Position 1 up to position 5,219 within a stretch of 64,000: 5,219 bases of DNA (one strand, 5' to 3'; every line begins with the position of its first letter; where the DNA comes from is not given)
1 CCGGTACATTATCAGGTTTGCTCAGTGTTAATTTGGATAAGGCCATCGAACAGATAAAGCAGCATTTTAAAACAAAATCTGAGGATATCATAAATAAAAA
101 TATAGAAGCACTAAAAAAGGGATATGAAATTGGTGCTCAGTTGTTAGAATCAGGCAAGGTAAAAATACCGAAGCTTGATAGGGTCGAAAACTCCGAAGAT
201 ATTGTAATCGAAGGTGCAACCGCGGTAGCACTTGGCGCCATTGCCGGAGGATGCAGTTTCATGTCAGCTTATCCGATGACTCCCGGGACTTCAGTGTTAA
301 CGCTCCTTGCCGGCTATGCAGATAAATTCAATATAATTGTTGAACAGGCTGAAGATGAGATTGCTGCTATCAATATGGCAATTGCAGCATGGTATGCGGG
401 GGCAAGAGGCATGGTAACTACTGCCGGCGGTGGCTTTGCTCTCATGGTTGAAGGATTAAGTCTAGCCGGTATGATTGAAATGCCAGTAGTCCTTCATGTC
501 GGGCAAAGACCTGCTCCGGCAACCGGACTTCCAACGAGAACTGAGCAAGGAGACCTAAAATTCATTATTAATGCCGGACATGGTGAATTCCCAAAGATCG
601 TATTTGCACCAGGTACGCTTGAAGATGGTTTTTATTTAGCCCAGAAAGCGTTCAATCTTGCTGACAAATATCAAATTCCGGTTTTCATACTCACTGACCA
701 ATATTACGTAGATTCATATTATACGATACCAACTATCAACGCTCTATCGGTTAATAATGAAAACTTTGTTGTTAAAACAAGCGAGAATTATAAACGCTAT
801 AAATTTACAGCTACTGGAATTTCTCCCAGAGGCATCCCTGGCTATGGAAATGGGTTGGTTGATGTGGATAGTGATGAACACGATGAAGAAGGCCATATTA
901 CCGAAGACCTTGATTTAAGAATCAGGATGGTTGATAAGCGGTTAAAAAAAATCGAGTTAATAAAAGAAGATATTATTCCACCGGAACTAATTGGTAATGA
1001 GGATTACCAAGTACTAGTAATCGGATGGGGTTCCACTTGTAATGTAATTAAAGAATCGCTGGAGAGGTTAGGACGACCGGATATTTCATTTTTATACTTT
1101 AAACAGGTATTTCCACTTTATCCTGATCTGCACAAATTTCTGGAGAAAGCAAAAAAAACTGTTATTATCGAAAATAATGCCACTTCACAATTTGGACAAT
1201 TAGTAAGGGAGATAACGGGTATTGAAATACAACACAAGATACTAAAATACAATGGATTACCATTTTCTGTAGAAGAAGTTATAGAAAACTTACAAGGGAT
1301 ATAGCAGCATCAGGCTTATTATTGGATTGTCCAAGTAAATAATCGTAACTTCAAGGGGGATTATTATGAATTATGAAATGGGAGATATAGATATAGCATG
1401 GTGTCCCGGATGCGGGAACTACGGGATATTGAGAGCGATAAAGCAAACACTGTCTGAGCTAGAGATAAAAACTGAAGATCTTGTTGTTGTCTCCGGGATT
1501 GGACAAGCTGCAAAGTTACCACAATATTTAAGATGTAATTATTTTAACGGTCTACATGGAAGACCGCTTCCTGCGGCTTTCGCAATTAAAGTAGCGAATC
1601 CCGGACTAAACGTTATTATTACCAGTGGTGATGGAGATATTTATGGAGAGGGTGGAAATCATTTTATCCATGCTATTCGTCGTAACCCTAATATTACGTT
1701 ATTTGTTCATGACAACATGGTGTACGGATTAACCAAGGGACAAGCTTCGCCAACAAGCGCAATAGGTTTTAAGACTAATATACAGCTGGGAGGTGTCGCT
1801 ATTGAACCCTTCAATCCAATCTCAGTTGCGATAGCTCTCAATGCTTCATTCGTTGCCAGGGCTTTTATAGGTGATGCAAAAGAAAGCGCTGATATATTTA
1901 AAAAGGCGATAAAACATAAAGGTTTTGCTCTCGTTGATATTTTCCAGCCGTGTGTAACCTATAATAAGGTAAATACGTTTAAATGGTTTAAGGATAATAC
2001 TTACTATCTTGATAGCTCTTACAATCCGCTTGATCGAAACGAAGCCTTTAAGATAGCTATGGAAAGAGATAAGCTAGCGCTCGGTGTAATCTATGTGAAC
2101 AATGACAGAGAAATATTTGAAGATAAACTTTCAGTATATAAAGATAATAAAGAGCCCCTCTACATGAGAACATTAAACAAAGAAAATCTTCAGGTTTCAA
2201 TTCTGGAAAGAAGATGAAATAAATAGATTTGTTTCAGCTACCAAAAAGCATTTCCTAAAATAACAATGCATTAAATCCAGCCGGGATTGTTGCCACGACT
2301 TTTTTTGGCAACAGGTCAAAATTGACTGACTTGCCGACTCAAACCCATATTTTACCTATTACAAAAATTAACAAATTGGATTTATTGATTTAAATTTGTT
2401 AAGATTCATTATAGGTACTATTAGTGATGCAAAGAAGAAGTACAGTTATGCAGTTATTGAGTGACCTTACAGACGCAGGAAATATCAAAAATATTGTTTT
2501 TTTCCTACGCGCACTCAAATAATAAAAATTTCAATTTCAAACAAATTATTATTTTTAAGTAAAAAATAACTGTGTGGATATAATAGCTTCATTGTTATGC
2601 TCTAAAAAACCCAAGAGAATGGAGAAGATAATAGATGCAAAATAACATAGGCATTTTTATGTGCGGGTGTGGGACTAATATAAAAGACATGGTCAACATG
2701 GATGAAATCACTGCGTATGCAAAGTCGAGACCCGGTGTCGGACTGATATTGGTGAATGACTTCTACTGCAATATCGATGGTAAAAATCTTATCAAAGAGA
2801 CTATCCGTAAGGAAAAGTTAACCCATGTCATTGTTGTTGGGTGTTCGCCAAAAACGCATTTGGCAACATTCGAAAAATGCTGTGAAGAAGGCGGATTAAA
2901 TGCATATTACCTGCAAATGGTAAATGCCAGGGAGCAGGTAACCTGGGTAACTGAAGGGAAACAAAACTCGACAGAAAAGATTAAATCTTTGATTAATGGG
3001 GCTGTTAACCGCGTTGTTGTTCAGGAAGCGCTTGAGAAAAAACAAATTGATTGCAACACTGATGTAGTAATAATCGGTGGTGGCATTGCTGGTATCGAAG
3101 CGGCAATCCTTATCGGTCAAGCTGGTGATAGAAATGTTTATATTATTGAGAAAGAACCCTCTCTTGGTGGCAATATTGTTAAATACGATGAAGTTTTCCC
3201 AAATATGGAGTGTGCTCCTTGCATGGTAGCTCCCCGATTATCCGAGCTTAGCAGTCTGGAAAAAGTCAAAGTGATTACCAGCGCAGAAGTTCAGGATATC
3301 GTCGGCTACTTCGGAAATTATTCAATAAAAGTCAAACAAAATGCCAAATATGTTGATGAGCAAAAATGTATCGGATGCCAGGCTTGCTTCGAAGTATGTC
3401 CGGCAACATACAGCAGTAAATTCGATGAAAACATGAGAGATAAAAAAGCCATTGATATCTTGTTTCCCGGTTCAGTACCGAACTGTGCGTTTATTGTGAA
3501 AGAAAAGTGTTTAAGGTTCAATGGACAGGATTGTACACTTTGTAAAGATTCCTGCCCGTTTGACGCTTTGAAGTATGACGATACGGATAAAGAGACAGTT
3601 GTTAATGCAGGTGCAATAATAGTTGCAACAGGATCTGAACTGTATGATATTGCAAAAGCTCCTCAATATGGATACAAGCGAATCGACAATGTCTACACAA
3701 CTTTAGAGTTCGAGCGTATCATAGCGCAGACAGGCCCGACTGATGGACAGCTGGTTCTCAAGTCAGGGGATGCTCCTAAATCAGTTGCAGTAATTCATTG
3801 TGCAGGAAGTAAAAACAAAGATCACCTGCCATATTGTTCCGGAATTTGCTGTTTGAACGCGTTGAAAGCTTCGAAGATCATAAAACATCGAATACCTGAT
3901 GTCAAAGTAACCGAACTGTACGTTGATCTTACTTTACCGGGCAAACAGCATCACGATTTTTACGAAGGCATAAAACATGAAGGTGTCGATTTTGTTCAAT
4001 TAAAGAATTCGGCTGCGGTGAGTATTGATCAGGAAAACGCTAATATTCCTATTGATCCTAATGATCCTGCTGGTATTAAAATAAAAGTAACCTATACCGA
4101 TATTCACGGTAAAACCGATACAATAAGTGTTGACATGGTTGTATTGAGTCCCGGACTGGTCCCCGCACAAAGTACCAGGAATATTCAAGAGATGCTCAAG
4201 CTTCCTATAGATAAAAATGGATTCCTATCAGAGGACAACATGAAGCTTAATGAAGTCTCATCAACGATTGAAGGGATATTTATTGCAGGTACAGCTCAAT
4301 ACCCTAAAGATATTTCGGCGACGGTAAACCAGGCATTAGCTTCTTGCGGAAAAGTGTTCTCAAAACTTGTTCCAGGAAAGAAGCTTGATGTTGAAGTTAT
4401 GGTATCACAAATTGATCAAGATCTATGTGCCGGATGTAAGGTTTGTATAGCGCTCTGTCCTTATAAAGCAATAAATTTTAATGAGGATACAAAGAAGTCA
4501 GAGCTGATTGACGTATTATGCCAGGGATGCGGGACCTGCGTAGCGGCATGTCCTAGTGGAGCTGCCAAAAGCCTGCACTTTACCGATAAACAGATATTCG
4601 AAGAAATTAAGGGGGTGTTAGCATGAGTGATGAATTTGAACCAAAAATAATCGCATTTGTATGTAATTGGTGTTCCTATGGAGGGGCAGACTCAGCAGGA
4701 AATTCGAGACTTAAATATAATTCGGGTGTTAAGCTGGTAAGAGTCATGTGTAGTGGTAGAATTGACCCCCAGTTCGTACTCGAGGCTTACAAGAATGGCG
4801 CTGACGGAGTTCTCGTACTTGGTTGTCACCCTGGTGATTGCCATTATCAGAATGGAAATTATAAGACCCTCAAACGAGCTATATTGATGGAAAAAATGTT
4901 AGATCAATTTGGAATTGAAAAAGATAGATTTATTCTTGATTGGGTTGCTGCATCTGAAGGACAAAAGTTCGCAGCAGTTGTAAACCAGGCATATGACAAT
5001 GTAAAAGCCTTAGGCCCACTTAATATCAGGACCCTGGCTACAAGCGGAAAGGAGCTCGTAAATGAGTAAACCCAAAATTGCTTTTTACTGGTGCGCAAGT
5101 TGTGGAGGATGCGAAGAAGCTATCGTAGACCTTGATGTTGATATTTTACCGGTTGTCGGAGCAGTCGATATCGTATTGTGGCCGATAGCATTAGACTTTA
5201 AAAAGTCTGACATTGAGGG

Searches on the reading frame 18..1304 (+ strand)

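Call 6: search_protein_families(library=pfam, proteins=[window:18-1304:+], max_evalue=0.001)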
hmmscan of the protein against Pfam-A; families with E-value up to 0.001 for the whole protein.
window:18-1304:+ (428 aa): 1 family
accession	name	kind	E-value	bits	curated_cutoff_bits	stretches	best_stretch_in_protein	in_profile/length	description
PF01855.24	POR_N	-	1.8e-55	188.7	27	1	73-306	2-230/231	Pyruvate flavodoxin/ferredoxin oxidoreductase, thiamine diP-bdg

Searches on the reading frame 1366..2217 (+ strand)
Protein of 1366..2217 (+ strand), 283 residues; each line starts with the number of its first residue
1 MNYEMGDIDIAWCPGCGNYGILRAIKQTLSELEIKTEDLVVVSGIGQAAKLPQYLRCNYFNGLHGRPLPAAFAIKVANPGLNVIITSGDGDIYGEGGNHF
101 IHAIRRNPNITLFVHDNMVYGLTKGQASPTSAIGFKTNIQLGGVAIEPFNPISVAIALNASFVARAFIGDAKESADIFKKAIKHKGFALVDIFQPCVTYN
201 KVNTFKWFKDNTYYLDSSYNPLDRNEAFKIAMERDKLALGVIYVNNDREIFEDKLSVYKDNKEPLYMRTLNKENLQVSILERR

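Call 6: search_protein_families(library=pfam, proteins=[window:1366-2217:+], max_evalue=0.001)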
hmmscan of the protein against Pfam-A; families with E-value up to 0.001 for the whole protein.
window:1366-2217:+ (283 aa): 2 families
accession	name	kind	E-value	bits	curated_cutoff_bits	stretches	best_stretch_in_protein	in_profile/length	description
PF02775.26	TPP_enzyme_C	-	1.1e-27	97.1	21.9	1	50-192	17-151/151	Thiamine pyrophosphate enzyme, C-terminal TPP binding domain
PF12367.13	PFO_beta_C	-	1.1e-24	86.7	24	1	196-260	1-66/66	Pyruvate ferredoxin oxidoreductase beta subunit C terminal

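Call 11: find_encoding_contigs(protein=window:1366-2217:+, flank=10000, max_places=4)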
Protein window:1366-2217:+ (283 aa): 5 contigs read that carry it; 2 places shown.
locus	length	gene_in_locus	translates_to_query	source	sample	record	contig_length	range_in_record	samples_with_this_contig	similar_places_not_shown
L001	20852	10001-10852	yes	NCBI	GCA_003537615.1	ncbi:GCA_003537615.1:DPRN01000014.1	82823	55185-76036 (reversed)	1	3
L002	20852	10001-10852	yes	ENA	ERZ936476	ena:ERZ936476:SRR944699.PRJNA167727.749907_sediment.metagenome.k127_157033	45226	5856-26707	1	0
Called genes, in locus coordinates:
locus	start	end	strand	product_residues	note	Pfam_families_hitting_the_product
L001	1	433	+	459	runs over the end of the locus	PF13522:GATase_6, PF13537:GATase_7, PF00156:Pribosyltran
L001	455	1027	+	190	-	PF01121:CoaE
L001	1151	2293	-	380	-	PF00535:Glycos_transf_2, PF10111:Glyco_tranf_2_2, PF13506:Glyco_transf_21 (faint), PF13641:Glyco_tranf_2_3, PF13704:Glyco_tranf_2_4 (weak), PF13632:Glyco_trans_2_3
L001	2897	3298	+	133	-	PF01894:YjbQ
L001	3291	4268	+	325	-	PF08279:HTH_11, PF13280:WYL, PF25583:WCX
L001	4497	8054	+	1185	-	PF01270:Glyco_hydro_8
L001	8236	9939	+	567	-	PF01558:POR, PF01855:POR_N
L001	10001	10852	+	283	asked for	PF02775:TPP_enzyme_C, PF12367:PFO_beta_C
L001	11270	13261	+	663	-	PF01946:Thi4 (weak), PF00890:FAD_binding_2 (weak), PF07992:Pyr_redox_2 (weak), PF12831:FAD_oxidored (weak), PF12838:Fer4_7, PF13187:Fer4_9 (weak), PF13237:Fer4_10, PF14697:Fer4_21, +10 more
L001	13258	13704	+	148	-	PF02662:FlpD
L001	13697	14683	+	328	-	PF01058:Oxidored_q6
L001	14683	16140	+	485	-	PF27537:HoxH, PF00374:NiFeSe_Hases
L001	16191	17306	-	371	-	PF00465:Fe-ADH, PF13685:Fe-ADH_2 (faint), PF25137:ADH_Fe_C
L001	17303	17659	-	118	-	PF01050:MannoseP_isomer (weak), PF07883:Cupin_2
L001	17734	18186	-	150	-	PF02639:DUF188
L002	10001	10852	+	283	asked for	PF02775:TPP_enzyme_C, PF12367:PFO_beta_C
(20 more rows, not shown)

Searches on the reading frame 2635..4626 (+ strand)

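Call 6: search_protein_families(library=pfam, proteins=[window:2635-4626:+], max_evalue=0.001)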
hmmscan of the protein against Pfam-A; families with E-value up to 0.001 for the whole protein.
window:2635-4626:+ (663 aa): 23 families
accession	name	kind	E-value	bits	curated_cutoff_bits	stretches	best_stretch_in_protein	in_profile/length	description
PF00037.32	Fer4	-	1.1e-17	63.4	21.1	3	239-256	2-19/24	4Fe-4S binding domain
PF13237.11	Fer4_10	-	8.6e-16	58.1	25.5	2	593-640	4-53/53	4Fe-4S dicluster domain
PF14697.11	Fer4_21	-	2.7e-14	53.5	35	2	592-641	2-53/59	4Fe-4S dicluster domain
PF12838.12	Fer4_7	-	7e-14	52.5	27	2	598-643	2-52/52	4Fe-4S dicluster domain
PF13187.11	Fer4_9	-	1.1e-13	51.5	27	2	598-643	2-51/52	4Fe-4S dicluster domain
PF12837.12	Fer4_6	-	3e-12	46.3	25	2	591-613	2-24/24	4Fe-4S binding domain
PF13484.11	Fer4_16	-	6.2e-12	46.6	30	0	241-257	49-65/66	4Fe-4S double cluster binding domain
PF07992.20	Pyr_redox_2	-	1e-11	45.3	26.1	1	143-240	2-86/291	Pyridine nucleotide-disulphide oxidoreductase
PF12797.12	Fer4_2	-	5.2e-10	39.1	24.5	1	238-257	3-22/22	4Fe-4S binding domain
PF25160.1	LdpA_Fe-S-bd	-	9.7e-09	35.3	27.6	1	604-643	9-42/49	LdpA Fe-S cluster-binding domain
PF12800.12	Fer4_4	-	8.5e-08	32.3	24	0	596-611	2-17/17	4Fe-4S binding domain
PF13370.11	Fer4_13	-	3.5e-07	31.2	24.5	1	240-266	1-27/58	4Fe-4S single cluster domain of Ferredoxin I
PF12831.13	FAD_oxidored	-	5.7e-07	29.6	27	1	143-182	1-39/416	FAD dependent oxidoreductase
PF13534.11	Fer4_17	-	8.7e-07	29.8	22.2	0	244-257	1-14/61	4Fe-4S dicluster domain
PF00890.30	FAD_binding_2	-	1.8e-06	27.9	20.4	1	143-182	1-39/414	FAD binding domain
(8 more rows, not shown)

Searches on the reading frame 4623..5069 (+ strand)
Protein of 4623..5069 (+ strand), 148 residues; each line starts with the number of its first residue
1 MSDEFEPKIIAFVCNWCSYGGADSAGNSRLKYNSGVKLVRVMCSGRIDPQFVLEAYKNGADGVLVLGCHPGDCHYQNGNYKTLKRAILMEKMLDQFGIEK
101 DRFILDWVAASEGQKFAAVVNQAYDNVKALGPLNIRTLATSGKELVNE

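Call 6: search_protein_families(library=pfam, proteins=[window:4623-5069:+], max_evalue=0.001)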
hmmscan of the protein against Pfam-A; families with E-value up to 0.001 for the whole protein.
window:4623-5069:+ (148 aa): 1 family
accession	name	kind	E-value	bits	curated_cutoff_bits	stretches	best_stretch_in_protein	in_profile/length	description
PF02662.21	FlpD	-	9.9e-51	171.3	22.3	1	9-131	1-123/123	Methyl-viologen-reducing hydrogenase, delta subunit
